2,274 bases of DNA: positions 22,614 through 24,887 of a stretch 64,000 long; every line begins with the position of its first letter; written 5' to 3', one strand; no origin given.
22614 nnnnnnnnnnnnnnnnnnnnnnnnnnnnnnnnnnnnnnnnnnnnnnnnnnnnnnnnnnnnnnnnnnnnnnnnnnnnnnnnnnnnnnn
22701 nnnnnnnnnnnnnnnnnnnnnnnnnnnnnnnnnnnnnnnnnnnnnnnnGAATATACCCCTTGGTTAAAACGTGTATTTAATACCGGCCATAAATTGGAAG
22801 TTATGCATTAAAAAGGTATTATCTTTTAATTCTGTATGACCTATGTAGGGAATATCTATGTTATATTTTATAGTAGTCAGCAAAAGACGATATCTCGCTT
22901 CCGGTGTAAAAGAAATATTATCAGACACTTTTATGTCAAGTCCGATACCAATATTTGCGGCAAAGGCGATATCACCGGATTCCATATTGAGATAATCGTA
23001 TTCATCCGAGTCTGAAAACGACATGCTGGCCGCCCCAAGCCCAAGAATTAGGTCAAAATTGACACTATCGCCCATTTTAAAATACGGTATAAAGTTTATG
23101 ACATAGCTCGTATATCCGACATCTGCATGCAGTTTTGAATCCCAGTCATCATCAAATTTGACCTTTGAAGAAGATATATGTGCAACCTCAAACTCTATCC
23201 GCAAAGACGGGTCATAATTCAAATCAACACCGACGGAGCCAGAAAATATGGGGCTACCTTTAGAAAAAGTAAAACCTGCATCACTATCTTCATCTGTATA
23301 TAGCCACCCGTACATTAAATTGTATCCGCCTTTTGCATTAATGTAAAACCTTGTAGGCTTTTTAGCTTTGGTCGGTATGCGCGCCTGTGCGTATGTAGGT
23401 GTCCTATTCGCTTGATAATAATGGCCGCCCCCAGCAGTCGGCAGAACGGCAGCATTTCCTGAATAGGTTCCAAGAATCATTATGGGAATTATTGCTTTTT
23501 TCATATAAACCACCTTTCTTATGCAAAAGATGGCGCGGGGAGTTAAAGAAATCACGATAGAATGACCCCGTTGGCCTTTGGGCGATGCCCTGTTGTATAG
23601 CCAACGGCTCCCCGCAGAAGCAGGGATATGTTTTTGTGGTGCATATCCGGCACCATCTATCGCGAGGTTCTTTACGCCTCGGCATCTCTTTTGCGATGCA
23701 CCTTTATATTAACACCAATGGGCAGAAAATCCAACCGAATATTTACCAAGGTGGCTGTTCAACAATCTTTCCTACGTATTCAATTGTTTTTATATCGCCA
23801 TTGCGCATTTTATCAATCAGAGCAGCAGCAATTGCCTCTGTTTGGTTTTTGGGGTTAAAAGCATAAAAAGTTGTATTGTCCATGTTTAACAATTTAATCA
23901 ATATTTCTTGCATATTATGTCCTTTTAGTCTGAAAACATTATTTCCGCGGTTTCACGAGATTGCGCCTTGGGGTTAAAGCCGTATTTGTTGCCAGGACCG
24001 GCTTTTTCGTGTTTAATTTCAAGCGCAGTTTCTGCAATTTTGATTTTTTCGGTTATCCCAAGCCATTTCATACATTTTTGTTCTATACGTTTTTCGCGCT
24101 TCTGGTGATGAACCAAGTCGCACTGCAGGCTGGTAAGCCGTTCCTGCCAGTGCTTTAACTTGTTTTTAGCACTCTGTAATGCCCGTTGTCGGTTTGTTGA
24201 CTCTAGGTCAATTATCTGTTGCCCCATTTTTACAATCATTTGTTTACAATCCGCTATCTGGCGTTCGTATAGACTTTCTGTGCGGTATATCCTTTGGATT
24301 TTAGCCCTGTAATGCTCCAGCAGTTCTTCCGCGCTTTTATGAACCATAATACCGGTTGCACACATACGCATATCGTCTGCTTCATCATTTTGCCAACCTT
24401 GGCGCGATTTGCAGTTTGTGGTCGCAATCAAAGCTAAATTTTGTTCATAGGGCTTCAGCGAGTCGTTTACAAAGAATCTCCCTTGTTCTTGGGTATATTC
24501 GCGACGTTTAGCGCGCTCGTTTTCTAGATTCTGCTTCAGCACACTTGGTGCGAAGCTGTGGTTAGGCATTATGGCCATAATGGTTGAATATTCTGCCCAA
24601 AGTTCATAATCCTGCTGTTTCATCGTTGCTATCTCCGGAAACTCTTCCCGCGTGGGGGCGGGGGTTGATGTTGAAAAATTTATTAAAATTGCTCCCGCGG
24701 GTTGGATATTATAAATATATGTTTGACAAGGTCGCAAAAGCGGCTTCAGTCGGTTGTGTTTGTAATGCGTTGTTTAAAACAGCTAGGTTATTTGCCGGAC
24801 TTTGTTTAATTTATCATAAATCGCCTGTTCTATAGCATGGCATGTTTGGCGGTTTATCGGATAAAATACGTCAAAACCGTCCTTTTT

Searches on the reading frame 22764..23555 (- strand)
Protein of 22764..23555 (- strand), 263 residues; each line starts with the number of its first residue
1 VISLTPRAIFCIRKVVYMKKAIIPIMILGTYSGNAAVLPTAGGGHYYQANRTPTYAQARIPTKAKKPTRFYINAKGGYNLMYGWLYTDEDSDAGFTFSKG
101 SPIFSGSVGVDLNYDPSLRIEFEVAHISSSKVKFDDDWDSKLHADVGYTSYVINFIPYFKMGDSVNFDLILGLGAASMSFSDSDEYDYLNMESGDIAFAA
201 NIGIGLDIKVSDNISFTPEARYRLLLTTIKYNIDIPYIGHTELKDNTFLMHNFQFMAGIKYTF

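Call 6: search_protein_families(library=pfam, proteins=[window:22764-23555:-], max_evalue=0.01)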
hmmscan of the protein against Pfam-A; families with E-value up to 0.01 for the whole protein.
window:22764-23555:- (263 aa): 1 family
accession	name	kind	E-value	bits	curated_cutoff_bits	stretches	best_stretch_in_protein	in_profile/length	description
PF13505.12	OMP_b-brl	-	6.7e-08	33.3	28.7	1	64-248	16-167/175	Outer membrane protein beta-barrel domain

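Call 7: search_protein_families(library=padloc, proteins=[window:22764-23555:-], max_evalue=0.01)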
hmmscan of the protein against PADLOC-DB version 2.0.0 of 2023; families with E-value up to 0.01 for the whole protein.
window:22764-23555:- (263 aa): 0 families

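Call 8: search_protein_families(library=ncbifam, proteins=[window:22764-23555:-], max_evalue=0.01)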
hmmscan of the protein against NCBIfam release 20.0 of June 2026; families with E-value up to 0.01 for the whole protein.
window:22764-23555:- (263 aa): 1 family
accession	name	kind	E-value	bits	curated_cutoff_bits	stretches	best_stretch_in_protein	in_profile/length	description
TIGR04565.1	OMP_myx_plus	subfamily_domain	4.9e-09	36.4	60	1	161-263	81-161/161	outer membrane beta-barrel domain-containing protein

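Call 91: search_protein_families(library=phrogs, proteins=[window:22764-23552:-], max_evalue=0.001)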
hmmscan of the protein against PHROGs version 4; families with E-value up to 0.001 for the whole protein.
window:22764-23552:- (262 aa): 0 families

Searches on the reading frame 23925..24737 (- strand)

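Call 6: search_protein_families(library=pfam, proteins=[window:23925-24737:-], max_evalue=0.01)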
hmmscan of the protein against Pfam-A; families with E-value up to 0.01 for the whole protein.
window:23925-24737:- (270 aa): 0 families

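Call 7: search_protein_families(library=padloc, proteins=[window:23925-24737:-], max_evalue=0.01)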
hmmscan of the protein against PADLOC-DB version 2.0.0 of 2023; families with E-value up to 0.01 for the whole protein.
window:23925-24737:- (270 aa): 1 family
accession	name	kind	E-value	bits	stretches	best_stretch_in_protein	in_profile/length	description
PDLC00551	JetC2|JetC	-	0.0016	14.3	1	30-230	778-980/1365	DUF3584 domain; MukB-like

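Call 8: search_protein_families(library=ncbifam, proteins=[window:23925-24737:-], max_evalue=0.01)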
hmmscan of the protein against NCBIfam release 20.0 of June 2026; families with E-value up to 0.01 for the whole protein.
window:23925-24737:- (270 aa): 0 families

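Call 91: search_protein_families(library=phrogs, proteins=[window:23925-24734:-], max_evalue=0.001)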
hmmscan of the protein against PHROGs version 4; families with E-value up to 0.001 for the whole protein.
window:23925-24734:- (269 aa): 0 families
